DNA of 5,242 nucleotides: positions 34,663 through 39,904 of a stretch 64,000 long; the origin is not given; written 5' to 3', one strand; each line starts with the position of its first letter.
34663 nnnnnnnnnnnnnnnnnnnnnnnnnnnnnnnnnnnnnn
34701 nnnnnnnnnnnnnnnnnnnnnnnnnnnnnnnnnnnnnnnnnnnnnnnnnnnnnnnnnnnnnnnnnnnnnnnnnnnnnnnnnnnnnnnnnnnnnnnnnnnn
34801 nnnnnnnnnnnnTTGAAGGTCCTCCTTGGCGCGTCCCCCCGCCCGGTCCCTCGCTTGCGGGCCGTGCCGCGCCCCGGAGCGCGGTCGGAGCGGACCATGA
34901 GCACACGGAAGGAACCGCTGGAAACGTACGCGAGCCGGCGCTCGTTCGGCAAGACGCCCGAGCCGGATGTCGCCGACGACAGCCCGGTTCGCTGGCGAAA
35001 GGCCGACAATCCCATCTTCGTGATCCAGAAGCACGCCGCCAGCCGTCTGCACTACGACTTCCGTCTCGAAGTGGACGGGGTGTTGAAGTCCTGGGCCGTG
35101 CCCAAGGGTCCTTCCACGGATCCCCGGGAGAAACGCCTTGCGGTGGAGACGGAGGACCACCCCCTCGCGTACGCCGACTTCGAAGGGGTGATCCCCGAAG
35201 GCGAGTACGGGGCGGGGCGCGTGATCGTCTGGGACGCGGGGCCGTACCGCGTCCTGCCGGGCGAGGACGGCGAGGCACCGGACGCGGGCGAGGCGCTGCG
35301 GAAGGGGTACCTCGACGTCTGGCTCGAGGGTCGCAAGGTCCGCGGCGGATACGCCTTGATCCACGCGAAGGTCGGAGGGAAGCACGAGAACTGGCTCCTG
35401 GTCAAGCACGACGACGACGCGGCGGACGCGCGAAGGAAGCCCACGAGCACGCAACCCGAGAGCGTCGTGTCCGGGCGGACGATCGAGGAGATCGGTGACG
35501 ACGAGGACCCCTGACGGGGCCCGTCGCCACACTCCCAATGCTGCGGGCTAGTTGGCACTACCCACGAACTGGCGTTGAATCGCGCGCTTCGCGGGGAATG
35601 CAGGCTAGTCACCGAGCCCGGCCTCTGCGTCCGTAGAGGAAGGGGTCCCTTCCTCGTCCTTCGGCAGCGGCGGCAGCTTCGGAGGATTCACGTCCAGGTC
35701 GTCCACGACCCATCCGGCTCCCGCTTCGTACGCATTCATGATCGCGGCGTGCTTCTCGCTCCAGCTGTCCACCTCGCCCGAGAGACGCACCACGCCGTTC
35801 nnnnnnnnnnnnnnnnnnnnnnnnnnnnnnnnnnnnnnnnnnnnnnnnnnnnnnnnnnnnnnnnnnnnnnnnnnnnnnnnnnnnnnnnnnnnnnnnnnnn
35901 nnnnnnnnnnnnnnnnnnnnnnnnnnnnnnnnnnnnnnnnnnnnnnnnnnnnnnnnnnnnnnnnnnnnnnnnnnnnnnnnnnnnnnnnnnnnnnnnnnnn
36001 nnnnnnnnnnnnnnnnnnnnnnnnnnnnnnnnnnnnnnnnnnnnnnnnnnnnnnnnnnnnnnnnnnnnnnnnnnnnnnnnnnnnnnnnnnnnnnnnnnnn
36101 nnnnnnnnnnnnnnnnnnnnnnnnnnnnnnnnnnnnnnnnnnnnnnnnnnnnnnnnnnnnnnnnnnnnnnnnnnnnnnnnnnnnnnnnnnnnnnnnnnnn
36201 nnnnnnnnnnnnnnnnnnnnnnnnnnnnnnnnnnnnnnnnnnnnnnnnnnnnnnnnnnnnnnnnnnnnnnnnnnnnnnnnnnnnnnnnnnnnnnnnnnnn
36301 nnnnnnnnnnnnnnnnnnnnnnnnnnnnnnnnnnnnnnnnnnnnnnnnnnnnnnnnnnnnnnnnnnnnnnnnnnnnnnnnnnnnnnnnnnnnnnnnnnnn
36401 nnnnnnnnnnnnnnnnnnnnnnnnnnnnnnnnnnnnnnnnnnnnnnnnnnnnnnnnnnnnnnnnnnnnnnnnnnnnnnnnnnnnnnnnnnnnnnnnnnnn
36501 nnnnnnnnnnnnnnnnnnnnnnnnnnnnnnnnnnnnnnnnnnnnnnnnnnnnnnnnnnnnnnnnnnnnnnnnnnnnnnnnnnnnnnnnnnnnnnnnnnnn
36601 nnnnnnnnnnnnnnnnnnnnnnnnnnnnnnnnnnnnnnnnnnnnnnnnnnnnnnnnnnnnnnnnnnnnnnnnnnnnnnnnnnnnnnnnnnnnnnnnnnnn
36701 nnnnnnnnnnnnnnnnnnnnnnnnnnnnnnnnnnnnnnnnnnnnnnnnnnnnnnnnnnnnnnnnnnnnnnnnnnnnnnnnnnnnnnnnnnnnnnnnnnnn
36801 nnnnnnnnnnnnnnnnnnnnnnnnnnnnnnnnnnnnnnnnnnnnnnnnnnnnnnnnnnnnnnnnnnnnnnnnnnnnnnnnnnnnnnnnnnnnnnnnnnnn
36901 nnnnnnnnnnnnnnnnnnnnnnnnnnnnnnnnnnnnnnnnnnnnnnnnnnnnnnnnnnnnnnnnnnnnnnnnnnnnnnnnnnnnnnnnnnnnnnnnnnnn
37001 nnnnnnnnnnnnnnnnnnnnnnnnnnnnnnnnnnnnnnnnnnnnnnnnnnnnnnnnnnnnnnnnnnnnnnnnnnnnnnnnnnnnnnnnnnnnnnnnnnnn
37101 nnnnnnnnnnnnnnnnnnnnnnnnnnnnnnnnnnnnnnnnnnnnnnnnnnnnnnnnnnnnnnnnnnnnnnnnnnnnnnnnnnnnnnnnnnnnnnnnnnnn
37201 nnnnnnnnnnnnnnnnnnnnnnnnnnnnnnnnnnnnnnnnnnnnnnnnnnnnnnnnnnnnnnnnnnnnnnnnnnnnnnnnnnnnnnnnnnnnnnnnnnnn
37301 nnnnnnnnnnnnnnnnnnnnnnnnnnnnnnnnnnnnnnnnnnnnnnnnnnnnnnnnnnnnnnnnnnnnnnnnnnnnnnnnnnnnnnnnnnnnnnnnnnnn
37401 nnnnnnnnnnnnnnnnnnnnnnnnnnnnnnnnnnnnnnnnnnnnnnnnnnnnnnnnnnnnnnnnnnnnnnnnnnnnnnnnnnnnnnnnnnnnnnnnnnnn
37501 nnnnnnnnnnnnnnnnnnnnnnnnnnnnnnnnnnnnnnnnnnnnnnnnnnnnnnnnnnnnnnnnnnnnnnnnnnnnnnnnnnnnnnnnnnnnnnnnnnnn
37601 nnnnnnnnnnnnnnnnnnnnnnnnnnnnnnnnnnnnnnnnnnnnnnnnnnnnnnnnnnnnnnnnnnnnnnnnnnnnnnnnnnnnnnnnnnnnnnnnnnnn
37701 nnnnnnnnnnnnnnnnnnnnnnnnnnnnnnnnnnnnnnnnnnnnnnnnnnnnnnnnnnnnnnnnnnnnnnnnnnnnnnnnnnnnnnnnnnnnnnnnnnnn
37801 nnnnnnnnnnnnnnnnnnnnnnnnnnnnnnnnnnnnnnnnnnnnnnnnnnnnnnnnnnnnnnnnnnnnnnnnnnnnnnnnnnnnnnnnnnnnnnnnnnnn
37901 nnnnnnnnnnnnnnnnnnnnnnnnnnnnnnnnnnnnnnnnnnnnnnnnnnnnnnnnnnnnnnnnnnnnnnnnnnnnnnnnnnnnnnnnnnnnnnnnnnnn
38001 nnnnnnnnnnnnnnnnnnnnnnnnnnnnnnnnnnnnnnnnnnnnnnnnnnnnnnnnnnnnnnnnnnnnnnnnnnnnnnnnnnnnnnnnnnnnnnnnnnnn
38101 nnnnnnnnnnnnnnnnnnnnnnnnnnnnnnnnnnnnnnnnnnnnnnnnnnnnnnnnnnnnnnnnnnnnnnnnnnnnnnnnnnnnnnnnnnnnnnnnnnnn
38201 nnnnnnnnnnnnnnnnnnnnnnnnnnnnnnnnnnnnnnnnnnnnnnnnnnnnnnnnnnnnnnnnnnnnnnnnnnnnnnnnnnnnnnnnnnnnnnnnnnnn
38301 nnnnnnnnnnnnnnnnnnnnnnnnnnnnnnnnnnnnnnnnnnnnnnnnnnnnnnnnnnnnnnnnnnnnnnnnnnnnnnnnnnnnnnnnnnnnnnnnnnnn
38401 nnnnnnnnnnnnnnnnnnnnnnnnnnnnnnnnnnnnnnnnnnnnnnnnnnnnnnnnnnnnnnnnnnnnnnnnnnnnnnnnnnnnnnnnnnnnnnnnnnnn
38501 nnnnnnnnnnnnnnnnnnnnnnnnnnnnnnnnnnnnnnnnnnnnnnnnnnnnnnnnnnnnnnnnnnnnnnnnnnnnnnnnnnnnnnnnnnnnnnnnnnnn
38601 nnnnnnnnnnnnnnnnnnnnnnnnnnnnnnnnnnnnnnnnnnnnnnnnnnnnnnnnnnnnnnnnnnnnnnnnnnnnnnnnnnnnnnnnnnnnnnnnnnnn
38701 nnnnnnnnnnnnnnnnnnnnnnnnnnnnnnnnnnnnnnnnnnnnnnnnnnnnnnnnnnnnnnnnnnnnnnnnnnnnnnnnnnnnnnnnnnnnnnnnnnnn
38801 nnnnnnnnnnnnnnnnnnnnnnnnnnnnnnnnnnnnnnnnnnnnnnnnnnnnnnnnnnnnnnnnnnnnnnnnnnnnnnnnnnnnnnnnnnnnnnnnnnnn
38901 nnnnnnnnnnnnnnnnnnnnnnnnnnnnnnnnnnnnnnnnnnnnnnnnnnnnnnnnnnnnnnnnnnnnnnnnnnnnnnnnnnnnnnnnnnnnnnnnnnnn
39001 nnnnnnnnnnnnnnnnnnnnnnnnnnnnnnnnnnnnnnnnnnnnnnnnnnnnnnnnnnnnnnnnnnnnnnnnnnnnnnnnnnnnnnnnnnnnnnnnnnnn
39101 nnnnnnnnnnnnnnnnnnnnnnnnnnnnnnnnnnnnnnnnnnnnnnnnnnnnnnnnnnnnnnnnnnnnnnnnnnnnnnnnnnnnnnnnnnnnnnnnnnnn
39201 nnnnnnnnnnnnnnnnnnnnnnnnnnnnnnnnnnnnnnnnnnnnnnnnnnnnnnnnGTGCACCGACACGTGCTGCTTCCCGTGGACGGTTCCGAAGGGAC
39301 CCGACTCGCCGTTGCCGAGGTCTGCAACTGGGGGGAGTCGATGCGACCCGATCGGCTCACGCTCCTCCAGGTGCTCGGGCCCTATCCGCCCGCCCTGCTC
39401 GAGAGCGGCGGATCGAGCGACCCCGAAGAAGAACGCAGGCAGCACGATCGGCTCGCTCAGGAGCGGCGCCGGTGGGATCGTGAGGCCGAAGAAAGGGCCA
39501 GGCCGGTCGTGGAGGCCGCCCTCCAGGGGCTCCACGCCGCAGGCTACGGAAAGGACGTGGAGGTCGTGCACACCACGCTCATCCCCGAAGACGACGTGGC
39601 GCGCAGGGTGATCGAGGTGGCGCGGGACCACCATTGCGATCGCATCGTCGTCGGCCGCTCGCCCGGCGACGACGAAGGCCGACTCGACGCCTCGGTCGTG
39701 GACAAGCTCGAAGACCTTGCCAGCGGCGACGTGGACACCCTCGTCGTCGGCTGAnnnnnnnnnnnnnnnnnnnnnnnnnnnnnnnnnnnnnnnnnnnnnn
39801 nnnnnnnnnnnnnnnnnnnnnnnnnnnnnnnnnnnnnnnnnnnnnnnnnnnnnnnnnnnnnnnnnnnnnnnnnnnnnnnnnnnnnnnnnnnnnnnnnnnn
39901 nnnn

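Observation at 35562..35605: Recurrent ~45-nt motif with sigma-54-like GG-N10-GC spacing (four copies: 27447, 29262, 35562, 52881)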

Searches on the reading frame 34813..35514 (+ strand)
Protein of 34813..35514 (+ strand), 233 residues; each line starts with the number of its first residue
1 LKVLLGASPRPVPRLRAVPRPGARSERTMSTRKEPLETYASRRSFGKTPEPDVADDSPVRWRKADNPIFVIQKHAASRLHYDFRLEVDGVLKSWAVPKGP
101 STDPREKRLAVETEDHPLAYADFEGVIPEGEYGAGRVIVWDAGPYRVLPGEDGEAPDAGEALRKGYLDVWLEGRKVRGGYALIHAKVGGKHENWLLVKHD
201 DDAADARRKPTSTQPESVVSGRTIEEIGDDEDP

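Call 15: search_protein_families(library=pfam, proteins=[window:34813-35514:+], max_evalue=0.01)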
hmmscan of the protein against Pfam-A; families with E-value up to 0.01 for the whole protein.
window:34813-35514:+ (233 aa): 1 family
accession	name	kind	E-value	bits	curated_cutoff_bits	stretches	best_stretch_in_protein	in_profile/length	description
PF13298.12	LigD_N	-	3.9e-43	146.4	31.1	1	72-183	1-106/107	DNA Ligase D 3'-phosphoesterase domain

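Call 19: find_homologous_proteins(query=window:34813-35514:+, max_evalue=1e-20)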
Query window:34813-35514:+ (233 aa): 7996 proteins with E <= 1e-20 among 8000 candidates; the best 120 are listed.
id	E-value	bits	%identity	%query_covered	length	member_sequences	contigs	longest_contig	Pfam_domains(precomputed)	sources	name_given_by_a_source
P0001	3.4e-134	464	100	88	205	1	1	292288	PF13298.13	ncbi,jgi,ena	jgi:DNA ligase D-like protein (predicted 3'-phosphoesterase)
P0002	2.5e-103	363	78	87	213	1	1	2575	PF13298.13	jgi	jgi:DNA ligase D-like protein (predicted 3'-phosphoesterase)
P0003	1.3e-86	308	68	84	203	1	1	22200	PF13298.13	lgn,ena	-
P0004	2.8e-84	300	69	84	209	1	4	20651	PF13298.13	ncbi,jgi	ncbi:MAG: DNA polymerase ligase N-terminal domain-containing protein [Myxococcales bacterium]|jgi:DN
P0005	5.1e-84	300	70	82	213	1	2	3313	PF13298.13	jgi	jgi:DNA ligase D-like protein (predicted 3'-phosphoesterase)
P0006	2.3e-83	297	68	87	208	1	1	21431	PF13298.13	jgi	-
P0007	3.4e-83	297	66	87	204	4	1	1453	PF13298.13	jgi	jgi:DNA ligase D-like protein (predicted 3'-phosphoesterase)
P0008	3.7e-83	297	69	83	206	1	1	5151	PF13298.13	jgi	-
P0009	5.2e-83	296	67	84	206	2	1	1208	PF13298.13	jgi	jgi:DNA ligase D-like protein (predicted 3'-phosphoesterase)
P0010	9.4e-83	295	69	82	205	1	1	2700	PF13298.13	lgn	-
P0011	1.2e-82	295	65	86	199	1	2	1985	PF13298.13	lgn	-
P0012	2.0e-82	294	71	85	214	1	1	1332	PF13298.13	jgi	jgi:DNA ligase D-like protein (predicted 3'-phosphoesterase)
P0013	2.0e-82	294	66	88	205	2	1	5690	PF13298.13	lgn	-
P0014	2.1e-82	294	68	87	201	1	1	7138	PF13298.13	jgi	-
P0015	3.1e-82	294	70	79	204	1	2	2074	PF13298.13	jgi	-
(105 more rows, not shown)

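Call 20: find_encoding_contigs(protein=P0001, flank=1500, max_places=3)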
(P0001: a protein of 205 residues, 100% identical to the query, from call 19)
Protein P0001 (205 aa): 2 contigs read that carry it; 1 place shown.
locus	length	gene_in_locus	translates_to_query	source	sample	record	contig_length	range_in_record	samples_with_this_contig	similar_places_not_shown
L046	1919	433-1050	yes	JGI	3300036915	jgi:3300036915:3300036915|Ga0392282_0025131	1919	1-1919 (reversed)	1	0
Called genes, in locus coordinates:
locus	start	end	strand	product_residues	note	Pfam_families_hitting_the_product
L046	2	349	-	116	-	?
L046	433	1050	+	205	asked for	PF13298:LigD_N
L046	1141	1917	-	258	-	?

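Call 21: find_encoding_contigs(protein=P0002, flank=3000, max_places=3)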
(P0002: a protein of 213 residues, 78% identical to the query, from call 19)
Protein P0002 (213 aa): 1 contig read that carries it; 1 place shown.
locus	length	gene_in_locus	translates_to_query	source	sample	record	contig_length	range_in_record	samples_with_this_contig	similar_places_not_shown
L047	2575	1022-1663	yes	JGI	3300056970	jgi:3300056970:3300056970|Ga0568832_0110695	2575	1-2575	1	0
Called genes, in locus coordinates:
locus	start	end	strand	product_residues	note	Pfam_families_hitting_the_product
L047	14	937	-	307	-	PF21686:LigD_Prim-Pol, PF01896:DNA_primase_S (weak)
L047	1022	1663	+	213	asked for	PF13298:LigD_N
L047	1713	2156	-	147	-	PF09537:DUF2383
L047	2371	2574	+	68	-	?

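Call 23: list_cluster_members(proteins=[P0001])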
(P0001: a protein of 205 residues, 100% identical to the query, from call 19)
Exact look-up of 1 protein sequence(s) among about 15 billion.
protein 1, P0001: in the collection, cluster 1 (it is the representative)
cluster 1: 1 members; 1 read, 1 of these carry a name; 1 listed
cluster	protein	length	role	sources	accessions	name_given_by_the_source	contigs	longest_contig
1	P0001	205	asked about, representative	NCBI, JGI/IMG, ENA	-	DNA ligase D-like protein (predicted 3'-phosphoesterase)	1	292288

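Call 24: find_encoding_contigs(protein=P0004, flank=10000, max_places=4)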
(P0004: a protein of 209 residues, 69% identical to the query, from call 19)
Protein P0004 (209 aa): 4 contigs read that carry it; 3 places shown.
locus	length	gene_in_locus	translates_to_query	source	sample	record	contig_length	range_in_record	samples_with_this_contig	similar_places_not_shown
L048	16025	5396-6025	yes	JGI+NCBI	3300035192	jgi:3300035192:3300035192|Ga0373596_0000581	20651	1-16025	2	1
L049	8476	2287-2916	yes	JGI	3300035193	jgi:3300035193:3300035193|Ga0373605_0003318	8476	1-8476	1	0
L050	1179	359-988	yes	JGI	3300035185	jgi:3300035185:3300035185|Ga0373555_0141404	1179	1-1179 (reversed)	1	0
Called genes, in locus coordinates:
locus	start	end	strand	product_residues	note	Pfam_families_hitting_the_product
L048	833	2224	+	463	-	PF00520:Ion_trans, PF07885:Ion_trans_2, PF02254:TrkA_N (faint), PF22614:Slo-like_RCK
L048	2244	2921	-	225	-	PF00106:adh_short, PF01370:Epimerase, PF08659:KR (weak), PF13460:NAD_binding_10, PF13561:adh_short_C2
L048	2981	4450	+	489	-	PF13520:AA_permease_2, PF00324:AA_permease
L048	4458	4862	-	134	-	PF07291:MauE (weak), PF07681:DoxX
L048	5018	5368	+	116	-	-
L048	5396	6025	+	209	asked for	PF13298:LigD_N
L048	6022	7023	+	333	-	PF01068:DNA_ligase_A_M, PF09414:RNA_ligase, PF04679:DNA_ligase_A_C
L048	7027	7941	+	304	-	PF21686:LigD_Prim-Pol, PF01896:DNA_primase_S (weak)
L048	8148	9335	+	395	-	PF02163:Peptidase_M50, PF00571:CBS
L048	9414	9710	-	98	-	PF07561:DUF1540 (weak)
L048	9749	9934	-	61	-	PF07311:Dodecin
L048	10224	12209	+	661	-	PF02771:Acyl-CoA_dh_N, PF02770:Acyl-CoA_dh_M, PF00441:Acyl-CoA_dh_1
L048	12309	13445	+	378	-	PF01073:3Beta_HSD, PF01370:Epimerase, PF04321:RmlD_sub_bind (weak), PF16363:GDP_Man_Dehyd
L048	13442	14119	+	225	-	PF07884:VKOR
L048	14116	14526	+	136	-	PF03779:SPW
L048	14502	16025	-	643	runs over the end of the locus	PF00330:Aconitase, PF00694:Aconitase_C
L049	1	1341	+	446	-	?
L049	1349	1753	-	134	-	PF07291:MauE (weak), PF07681:DoxX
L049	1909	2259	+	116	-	-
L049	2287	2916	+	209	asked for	PF13298:LigD_N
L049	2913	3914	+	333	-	PF01068:DNA_ligase_A_M, PF09414:RNA_ligase, PF04679:DNA_ligase_A_C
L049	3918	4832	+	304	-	PF21686:LigD_Prim-Pol, PF01896:DNA_primase_S (weak)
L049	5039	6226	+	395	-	PF02163:Peptidase_M50, PF00571:CBS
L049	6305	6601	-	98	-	PF07561:DUF1540 (weak)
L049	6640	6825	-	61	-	PF07311:Dodecin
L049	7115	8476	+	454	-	?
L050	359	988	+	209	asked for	PF13298:LigD_N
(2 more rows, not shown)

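Call 25: find_encoding_contigs(protein=P0003, flank=10000, max_places=2)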
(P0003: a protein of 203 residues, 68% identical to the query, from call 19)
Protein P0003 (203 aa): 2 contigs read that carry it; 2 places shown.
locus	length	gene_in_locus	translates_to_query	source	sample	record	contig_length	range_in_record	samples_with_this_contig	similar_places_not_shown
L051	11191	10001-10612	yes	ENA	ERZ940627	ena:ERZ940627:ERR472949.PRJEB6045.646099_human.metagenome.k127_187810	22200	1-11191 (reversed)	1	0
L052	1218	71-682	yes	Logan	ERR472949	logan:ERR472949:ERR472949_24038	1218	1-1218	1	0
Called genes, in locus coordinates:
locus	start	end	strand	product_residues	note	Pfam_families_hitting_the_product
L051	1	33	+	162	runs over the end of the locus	PF14341:PilX_N (weak)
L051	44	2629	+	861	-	PF00092:VWA (faint), PF13519:VWA_2, PF05567:T4P_PilY1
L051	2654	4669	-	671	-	PF01839:FG-GAP (weak), PF13517:FG-GAP_3 (weak), PF01839:FG-GAP (weak), PF11617:Cu-binding_MopE (faint)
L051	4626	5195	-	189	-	-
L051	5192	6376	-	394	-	-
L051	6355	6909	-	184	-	-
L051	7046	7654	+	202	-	PF01726:LexA_DNA_bind, PF00717:Peptidase_S24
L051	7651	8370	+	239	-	PF00154:RecA_N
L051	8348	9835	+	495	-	PF00817:IMS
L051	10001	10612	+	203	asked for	PF13298:LigD_N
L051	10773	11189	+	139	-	?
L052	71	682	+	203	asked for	PF13298:LigD_N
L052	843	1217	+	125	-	?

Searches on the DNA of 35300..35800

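Call 40: search_rna_families(source=window, start=35300, end=35800, threshold=evalue, max_evalue=10)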
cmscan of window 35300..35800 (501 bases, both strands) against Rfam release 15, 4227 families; matches with E-value up to 10: 3.
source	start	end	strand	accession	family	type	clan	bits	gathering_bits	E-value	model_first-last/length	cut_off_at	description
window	35497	35559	-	RF01686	Acido-1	Gene; sRNA;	-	14.4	50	3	1-64/64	no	Acido-1 RNA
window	35319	35400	+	RF03009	malK-III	Cis-reg;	-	14.1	50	3.2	1-94/94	no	malK-III RNA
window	35449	35500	-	RF01668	P10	Gene; sRNA;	-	12.9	37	3.5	1-72/72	no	Pseudomonas sRNA P10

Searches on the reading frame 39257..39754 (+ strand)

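Call 59: search_protein_families(library=pfam, proteins=[window:39257-39754:+], max_evalue=0.001)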
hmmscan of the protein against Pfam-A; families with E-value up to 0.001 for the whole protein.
window:39257-39754:+ (165 aa): 1 family
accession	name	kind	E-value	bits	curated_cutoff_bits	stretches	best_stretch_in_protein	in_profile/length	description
PF00582.32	Usp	-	2.7e-09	38.1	24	1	1-151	1-129/141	Universal stress protein family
